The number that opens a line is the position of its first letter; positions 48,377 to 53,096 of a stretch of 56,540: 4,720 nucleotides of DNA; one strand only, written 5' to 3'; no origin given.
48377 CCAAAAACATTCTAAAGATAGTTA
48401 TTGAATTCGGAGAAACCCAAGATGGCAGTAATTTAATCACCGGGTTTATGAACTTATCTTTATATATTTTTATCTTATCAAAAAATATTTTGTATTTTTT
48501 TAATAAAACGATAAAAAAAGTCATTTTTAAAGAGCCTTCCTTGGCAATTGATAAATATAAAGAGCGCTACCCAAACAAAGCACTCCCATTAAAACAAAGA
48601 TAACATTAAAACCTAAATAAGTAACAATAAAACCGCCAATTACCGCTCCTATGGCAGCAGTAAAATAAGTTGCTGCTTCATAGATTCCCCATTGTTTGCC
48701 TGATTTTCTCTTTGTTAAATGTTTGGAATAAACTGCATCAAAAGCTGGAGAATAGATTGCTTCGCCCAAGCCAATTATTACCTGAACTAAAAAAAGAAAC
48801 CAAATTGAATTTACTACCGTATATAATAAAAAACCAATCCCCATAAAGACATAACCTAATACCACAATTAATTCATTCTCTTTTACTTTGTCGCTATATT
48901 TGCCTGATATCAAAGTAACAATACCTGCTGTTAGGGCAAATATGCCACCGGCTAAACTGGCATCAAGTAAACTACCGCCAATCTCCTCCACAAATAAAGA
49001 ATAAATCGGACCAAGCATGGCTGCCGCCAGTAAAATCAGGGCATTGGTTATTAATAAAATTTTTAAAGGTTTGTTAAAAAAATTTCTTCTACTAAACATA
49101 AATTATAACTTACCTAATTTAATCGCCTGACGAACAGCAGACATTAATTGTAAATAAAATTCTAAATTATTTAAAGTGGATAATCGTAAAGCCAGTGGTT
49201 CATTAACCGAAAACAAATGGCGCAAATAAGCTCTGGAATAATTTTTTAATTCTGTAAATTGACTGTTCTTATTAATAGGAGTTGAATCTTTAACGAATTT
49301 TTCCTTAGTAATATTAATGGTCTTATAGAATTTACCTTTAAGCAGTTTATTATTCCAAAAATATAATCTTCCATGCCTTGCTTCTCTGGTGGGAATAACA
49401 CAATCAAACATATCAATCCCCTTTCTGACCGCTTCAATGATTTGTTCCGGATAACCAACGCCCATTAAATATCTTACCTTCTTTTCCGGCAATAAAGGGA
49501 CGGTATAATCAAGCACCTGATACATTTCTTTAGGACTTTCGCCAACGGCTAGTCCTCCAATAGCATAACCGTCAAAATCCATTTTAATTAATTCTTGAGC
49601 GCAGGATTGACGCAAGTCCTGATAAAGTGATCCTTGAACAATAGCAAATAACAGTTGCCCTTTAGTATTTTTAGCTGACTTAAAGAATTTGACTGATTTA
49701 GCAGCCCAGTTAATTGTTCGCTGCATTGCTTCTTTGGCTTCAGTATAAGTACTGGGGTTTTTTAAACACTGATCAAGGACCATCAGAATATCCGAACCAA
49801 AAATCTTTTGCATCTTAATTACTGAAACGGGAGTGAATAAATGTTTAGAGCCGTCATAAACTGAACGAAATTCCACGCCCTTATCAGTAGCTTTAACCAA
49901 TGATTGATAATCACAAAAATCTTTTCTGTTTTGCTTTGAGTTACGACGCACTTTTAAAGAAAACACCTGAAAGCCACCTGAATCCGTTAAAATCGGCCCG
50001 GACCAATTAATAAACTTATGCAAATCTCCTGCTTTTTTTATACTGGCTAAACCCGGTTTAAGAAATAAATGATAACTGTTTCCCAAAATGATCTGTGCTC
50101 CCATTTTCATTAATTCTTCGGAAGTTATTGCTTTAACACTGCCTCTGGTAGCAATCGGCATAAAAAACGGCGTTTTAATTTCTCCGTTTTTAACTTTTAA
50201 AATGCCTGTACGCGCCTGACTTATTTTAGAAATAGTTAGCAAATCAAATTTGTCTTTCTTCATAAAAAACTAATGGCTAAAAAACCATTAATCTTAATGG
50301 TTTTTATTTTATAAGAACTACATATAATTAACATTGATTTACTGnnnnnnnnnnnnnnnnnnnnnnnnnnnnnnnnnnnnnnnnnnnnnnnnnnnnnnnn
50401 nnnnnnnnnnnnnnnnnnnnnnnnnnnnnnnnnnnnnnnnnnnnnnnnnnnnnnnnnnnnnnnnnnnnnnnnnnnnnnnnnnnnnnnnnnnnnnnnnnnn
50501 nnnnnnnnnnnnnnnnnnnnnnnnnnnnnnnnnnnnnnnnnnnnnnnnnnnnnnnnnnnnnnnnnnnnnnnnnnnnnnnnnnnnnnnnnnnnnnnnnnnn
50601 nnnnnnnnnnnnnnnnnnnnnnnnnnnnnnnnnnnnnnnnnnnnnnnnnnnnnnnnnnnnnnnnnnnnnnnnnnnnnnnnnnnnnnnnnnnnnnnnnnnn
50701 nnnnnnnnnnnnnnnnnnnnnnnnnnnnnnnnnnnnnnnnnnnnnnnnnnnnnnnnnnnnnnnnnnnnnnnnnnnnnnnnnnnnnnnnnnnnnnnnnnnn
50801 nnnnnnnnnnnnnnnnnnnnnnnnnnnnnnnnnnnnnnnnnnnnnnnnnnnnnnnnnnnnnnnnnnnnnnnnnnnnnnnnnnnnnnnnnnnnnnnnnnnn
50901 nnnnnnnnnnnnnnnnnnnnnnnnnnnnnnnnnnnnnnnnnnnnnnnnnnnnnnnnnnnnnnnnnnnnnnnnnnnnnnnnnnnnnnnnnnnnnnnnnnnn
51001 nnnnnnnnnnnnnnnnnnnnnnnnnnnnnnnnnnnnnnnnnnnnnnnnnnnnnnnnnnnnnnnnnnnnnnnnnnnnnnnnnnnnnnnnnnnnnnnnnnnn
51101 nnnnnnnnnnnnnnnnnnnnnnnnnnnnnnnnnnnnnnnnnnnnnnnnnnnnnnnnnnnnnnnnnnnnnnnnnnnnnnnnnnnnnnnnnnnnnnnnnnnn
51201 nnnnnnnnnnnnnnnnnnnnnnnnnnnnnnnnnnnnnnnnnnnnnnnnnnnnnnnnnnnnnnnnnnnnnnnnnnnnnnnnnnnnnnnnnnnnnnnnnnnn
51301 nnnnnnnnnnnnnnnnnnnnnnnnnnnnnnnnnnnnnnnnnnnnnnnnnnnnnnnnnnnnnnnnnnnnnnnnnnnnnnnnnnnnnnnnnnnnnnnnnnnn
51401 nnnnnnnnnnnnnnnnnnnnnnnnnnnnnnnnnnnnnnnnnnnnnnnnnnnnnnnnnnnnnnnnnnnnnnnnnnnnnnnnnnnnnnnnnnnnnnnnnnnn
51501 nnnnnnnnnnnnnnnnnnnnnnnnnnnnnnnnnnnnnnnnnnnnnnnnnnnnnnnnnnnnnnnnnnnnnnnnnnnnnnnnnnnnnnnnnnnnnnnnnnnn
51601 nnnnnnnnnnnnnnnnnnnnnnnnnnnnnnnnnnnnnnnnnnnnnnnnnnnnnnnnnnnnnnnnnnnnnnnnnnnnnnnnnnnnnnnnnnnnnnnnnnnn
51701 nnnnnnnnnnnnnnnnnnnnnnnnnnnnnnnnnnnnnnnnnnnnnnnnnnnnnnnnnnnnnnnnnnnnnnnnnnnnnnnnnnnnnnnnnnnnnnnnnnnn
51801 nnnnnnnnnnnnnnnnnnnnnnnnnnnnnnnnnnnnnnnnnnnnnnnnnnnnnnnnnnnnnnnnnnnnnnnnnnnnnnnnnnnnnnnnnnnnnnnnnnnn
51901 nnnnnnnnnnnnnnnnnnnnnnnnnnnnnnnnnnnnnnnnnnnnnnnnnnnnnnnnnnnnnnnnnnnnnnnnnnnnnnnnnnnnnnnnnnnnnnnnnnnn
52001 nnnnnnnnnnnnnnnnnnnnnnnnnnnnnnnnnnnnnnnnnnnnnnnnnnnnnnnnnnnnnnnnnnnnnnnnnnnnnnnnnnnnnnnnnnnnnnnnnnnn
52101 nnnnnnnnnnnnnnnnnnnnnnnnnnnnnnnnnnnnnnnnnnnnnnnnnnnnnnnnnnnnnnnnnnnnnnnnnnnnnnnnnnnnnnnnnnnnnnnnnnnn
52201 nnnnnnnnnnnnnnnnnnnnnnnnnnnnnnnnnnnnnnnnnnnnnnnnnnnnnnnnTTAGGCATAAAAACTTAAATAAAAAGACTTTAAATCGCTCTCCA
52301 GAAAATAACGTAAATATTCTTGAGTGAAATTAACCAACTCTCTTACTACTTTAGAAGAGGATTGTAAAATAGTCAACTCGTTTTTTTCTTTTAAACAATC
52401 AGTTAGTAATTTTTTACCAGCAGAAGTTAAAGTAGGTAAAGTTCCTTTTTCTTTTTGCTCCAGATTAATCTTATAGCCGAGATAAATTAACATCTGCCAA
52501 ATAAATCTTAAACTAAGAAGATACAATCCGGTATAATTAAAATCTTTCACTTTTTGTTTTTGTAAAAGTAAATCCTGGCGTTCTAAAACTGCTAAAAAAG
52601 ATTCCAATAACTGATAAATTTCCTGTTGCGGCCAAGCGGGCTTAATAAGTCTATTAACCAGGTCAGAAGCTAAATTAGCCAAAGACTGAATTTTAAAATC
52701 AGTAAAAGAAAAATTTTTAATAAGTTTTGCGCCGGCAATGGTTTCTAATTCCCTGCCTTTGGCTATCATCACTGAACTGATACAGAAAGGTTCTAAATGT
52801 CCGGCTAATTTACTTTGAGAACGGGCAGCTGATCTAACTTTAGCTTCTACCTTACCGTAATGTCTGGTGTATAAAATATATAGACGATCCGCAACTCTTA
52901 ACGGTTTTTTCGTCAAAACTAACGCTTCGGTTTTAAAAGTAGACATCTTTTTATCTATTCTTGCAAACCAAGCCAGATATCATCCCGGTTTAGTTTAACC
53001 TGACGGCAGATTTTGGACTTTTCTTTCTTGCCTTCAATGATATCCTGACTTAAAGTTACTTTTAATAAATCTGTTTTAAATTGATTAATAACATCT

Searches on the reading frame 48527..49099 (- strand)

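Call 115: search_protein_families(library=pfam, proteins=[window:48527-49099:-], max_evalue=0.0001)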
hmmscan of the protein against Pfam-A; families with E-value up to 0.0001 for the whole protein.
window:48527-49099:- (190 aa): 3 families
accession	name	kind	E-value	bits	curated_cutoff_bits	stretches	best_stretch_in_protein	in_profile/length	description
PF07690.21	MFS_1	-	1e-27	97.5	33.4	1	15-183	1-172/347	Major Facilitator Superfamily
PF12832.13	MFS_1_like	-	1.4e-05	24.7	25.2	1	12-168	214-371/373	MFS_1 like family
PF05977.19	MFS_3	-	4.3e-05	22.6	27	1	60-173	60-177/524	Transmembrane secretion effector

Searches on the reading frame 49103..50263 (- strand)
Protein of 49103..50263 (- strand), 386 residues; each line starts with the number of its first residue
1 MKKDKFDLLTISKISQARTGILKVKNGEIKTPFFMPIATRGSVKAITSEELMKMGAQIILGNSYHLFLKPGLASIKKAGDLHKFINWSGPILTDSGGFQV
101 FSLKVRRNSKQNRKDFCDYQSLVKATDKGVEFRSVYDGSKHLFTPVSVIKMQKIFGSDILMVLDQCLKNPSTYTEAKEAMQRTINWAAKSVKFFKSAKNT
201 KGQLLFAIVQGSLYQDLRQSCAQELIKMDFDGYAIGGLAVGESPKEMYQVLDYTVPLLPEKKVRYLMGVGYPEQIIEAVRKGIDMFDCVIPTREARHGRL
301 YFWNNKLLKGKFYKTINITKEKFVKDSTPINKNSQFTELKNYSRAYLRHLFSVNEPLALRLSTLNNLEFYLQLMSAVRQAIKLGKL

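Call 115: search_protein_families(library=pfam, proteins=[window:49103-50263:-], max_evalue=0.0001)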
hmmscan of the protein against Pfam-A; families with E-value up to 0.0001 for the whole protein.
window:49103-50263:- (386 aa): 1 family
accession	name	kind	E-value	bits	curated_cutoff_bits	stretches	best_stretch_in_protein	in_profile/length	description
PF01702.25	TGT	-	7e-133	443.5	26.3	1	16-385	2-343/357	Queuine tRNA-ribosyltransferase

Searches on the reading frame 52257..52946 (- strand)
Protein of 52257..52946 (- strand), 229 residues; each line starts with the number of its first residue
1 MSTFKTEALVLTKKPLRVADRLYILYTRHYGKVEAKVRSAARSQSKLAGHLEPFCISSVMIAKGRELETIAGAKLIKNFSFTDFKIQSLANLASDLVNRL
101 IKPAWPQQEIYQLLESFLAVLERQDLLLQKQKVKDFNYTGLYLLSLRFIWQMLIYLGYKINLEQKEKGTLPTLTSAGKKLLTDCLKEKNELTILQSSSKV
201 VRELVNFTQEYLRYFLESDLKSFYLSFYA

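Call 115: search_protein_families(library=pfam, proteins=[window:52257-52946:-], max_evalue=0.0001)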
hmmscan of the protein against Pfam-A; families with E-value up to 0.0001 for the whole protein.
window:52257-52946:- (229 aa): 1 family
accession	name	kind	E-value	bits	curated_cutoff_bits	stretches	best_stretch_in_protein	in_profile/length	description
PF11967.14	RecO_N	-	1.2e-16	61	27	1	1-79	1-80/80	Recombination protein O N terminal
